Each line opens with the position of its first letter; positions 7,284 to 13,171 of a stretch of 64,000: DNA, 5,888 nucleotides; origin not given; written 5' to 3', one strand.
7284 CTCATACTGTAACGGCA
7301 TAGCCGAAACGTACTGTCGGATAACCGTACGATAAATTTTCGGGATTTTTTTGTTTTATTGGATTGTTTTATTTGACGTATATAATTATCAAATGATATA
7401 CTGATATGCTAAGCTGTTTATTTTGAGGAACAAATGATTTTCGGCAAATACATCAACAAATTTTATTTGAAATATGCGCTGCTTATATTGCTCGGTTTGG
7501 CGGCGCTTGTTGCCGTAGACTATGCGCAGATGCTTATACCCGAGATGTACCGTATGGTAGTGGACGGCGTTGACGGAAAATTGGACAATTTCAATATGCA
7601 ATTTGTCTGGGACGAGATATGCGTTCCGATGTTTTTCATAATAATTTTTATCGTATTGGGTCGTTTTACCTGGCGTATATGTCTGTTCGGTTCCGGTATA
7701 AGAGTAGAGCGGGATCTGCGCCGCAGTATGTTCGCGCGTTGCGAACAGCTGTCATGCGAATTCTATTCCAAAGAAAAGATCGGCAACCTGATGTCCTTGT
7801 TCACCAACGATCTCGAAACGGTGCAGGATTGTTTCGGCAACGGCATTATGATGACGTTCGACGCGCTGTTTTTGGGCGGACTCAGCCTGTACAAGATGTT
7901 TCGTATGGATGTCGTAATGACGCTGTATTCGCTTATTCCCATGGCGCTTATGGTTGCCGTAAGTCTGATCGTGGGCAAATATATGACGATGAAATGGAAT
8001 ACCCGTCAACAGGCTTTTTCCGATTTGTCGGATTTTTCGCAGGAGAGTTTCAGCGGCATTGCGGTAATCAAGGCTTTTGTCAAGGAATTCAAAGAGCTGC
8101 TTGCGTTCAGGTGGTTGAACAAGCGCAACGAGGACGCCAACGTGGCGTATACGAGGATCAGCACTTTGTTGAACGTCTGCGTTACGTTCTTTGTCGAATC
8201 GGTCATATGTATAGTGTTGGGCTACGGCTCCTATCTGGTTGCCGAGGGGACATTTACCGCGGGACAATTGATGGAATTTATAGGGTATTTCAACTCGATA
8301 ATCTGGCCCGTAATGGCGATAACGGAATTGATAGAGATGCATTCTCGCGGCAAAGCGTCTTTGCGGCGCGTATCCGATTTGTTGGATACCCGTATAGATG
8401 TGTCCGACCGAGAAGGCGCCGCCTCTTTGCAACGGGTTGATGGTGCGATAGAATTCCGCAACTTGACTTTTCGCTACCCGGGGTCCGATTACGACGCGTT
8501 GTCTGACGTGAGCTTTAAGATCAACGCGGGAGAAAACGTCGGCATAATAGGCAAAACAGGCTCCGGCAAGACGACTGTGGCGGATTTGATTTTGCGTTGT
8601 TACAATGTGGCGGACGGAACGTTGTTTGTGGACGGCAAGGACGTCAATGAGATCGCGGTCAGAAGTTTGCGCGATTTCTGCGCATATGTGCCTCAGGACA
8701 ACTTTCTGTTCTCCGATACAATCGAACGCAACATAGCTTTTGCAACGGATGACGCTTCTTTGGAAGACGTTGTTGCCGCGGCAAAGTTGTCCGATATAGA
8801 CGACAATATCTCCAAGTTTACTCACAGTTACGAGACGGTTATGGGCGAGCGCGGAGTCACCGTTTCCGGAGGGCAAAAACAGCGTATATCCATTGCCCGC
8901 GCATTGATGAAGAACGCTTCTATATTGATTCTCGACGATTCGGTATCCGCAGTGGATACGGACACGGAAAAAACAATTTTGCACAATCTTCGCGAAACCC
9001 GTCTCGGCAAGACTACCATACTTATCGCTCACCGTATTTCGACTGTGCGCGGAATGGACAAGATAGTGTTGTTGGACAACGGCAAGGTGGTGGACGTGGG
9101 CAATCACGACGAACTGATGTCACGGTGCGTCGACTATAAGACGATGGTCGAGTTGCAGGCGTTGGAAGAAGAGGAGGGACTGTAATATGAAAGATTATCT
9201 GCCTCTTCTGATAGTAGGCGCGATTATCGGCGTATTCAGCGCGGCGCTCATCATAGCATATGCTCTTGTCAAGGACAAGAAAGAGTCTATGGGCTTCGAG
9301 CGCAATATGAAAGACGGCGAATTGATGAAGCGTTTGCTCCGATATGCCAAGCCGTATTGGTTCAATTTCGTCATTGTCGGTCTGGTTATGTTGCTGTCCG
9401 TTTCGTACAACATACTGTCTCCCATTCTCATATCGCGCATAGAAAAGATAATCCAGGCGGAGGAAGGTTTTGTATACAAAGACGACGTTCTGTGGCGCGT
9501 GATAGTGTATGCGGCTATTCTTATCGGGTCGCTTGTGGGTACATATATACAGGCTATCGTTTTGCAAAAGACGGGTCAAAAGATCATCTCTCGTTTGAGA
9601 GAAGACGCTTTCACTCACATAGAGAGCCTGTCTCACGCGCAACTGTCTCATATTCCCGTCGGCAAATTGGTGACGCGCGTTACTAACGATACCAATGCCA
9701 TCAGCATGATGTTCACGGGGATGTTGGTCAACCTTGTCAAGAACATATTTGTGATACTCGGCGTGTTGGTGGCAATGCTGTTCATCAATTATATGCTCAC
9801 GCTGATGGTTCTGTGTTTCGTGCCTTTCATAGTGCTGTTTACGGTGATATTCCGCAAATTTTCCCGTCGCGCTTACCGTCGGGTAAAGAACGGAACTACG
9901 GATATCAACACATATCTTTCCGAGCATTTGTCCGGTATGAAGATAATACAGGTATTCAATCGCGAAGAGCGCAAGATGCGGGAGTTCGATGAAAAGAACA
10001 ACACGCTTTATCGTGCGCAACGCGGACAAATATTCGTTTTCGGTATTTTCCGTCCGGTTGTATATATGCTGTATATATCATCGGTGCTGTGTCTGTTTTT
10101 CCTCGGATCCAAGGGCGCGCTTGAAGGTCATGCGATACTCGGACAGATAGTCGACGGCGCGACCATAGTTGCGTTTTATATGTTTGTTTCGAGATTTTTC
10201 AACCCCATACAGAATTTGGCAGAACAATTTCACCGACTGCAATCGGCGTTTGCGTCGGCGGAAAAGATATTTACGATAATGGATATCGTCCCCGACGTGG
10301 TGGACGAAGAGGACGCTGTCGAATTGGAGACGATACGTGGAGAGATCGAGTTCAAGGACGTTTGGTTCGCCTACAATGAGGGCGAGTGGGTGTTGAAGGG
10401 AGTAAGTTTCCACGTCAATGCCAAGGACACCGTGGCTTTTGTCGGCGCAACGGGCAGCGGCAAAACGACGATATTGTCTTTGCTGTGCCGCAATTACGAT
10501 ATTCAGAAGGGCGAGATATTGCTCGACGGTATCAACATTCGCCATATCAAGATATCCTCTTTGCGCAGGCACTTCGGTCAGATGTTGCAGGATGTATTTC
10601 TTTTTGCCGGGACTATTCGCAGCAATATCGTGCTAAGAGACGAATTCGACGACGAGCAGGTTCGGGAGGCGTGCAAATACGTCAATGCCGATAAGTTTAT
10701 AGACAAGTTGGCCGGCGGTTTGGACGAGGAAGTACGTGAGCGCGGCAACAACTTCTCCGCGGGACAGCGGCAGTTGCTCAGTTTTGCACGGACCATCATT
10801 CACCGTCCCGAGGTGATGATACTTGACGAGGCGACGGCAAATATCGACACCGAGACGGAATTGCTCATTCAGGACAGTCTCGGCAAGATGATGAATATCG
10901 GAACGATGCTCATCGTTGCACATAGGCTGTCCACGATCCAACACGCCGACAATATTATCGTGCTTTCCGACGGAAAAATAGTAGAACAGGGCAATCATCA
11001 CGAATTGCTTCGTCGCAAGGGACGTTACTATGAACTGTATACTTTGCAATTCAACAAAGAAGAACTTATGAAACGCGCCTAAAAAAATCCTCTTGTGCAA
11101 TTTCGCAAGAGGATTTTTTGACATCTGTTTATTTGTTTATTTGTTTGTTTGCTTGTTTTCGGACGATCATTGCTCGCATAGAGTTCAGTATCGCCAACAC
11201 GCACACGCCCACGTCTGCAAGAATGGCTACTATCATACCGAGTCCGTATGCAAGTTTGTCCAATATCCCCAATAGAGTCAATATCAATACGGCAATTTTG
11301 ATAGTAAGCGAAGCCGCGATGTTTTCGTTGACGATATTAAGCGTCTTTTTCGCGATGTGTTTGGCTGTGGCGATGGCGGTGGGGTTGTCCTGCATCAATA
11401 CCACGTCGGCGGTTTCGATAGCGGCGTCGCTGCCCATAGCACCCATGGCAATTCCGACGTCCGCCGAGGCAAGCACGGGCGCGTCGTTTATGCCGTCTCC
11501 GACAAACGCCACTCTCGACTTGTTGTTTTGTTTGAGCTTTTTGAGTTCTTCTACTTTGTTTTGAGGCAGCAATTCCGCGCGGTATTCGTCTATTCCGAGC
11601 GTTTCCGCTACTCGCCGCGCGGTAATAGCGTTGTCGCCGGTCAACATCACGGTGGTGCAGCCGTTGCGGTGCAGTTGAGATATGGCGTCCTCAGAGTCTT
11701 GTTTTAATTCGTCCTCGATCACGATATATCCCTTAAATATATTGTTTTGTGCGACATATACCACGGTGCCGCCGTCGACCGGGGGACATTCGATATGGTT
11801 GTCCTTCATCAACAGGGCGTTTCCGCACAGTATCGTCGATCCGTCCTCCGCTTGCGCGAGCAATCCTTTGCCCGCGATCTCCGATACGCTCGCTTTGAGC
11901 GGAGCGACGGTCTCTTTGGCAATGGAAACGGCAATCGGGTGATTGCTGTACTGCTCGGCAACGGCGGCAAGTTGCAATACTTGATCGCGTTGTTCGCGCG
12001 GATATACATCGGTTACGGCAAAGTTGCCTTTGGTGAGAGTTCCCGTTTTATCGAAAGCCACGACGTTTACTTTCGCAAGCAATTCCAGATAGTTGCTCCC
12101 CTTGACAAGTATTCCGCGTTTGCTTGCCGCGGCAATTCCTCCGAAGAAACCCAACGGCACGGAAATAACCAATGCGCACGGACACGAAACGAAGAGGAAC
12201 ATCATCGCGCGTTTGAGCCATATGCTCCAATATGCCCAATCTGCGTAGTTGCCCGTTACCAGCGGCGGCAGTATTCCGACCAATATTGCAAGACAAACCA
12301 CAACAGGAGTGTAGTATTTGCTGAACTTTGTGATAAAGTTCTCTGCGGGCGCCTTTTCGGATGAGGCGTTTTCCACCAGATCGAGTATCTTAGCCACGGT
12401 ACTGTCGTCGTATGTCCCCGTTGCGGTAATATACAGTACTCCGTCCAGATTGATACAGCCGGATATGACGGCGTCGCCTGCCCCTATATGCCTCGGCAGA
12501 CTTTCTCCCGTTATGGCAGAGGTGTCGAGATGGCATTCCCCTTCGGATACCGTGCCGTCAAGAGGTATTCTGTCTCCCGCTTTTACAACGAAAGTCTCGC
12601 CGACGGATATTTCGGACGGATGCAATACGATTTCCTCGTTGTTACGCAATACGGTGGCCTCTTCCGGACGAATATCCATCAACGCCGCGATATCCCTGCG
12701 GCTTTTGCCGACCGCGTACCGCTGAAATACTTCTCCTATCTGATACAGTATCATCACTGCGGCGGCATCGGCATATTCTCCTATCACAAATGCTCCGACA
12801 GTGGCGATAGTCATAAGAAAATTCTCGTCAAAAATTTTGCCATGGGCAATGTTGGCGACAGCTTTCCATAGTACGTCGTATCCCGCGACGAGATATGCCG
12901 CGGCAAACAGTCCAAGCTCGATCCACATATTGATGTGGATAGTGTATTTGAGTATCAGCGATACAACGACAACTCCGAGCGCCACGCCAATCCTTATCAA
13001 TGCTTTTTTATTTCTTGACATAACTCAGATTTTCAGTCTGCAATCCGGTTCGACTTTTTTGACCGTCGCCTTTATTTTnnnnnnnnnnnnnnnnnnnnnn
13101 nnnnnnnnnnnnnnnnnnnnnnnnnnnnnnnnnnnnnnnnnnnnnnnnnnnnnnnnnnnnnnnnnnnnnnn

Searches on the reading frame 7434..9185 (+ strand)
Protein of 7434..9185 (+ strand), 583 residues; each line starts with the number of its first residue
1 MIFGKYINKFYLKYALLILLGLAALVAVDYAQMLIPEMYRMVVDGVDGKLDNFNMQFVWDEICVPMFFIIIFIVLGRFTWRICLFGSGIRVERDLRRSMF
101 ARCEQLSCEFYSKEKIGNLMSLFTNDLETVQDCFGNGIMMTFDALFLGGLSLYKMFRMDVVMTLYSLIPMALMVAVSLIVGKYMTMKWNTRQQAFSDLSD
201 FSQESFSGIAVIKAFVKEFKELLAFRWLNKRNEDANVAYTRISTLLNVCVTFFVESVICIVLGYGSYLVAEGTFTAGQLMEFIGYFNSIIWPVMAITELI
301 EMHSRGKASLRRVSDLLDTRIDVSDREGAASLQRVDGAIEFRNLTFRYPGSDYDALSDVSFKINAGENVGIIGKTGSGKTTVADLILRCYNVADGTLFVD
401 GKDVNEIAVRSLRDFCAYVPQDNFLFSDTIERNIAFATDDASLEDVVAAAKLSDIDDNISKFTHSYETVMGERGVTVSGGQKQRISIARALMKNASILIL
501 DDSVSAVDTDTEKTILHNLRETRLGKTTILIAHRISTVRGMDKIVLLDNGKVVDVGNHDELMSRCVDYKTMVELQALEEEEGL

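Call 25: search_protein_families(library=pfam, proteins=[window:7434-9185:+], max_evalue=0.001)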
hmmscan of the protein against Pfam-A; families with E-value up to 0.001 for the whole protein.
window:7434-9185:+ (583 aa): 3 families
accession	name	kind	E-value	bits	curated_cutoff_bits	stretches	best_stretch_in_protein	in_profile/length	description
PF00664.28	ABC_membrane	-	3.9e-30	105.9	28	1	62-293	43-274/274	ABC transporter transmembrane region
PF00005.33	ABC_tran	-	1.9e-29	103.4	25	1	356-503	1-135/137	ABC transporter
PF02463.25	SMC_N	-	0.0006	19.7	40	0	370-545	28-209/220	RecF/RecN/SMC N terminal domain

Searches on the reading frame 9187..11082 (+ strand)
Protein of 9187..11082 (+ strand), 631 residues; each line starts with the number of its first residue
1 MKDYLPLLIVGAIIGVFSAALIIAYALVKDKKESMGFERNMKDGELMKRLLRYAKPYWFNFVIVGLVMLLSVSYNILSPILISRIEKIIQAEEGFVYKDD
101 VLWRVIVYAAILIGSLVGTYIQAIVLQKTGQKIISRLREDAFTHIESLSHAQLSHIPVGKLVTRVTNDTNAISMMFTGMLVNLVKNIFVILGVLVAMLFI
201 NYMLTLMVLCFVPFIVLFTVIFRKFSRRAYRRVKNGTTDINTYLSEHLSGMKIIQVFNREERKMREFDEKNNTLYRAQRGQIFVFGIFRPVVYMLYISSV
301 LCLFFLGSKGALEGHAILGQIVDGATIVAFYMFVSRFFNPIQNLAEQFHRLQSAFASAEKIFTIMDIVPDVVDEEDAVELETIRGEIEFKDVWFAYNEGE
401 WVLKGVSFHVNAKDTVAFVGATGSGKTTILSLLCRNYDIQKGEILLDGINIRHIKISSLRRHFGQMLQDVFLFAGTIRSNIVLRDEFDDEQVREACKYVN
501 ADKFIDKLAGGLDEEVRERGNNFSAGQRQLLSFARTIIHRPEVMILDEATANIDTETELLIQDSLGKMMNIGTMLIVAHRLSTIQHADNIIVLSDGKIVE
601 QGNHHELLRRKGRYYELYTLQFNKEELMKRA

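Call 25: search_protein_families(library=pfam, proteins=[window:9187-11082:+], max_evalue=0.001)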
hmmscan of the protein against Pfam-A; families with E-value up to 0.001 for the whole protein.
window:9187-11082:+ (631 aa): 3 families
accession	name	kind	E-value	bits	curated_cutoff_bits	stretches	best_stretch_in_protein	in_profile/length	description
PF00664.28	ABC_membrane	-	3.2e-41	142.3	28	1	62-329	2-268/274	ABC transporter transmembrane region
PF00005.33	ABC_tran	-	3.1e-28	99.5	25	1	403-551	1-137/137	ABC transporter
PF13401.12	AAA_22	-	0.0008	20.2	27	0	416-553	8-96/130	AAA domain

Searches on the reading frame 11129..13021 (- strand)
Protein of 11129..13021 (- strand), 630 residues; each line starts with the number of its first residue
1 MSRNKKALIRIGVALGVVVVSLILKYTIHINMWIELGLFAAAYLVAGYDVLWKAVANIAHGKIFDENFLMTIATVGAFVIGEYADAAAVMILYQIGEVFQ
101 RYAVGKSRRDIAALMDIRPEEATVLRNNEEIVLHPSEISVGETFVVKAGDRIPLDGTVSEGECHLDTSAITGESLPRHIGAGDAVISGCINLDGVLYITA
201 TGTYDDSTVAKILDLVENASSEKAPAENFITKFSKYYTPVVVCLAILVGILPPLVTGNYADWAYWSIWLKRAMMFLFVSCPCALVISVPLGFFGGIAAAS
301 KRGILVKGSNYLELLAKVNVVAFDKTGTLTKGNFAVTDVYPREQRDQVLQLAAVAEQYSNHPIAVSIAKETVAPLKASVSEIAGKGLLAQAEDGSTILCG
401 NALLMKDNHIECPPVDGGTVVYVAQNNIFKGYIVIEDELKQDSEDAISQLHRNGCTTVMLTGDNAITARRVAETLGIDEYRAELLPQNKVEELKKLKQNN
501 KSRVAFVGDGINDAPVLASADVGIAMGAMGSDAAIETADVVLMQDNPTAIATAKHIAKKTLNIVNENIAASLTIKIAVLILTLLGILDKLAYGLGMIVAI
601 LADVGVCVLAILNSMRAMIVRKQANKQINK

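Call 25: search_protein_families(library=pfam, proteins=[window:11129-13021:-], max_evalue=0.001)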
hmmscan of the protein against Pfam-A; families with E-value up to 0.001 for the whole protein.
window:11129-13021:- (630 aa): 3 families
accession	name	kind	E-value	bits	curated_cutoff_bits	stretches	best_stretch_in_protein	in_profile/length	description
PF00122.25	E1-E2_ATPase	-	4.1e-44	150.7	28.1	1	118-302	3-181/181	E1-E2 ATPase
PF00702.32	Hydrolase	-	2e-33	116.8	26.4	1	319-521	2-191/191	haloacid dehalogenase-like hydrolase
PF08282.18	Hydrolase_3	-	4.3e-08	33.6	20.9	1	489-552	191-253/255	haloacid dehalogenase-like hydrolase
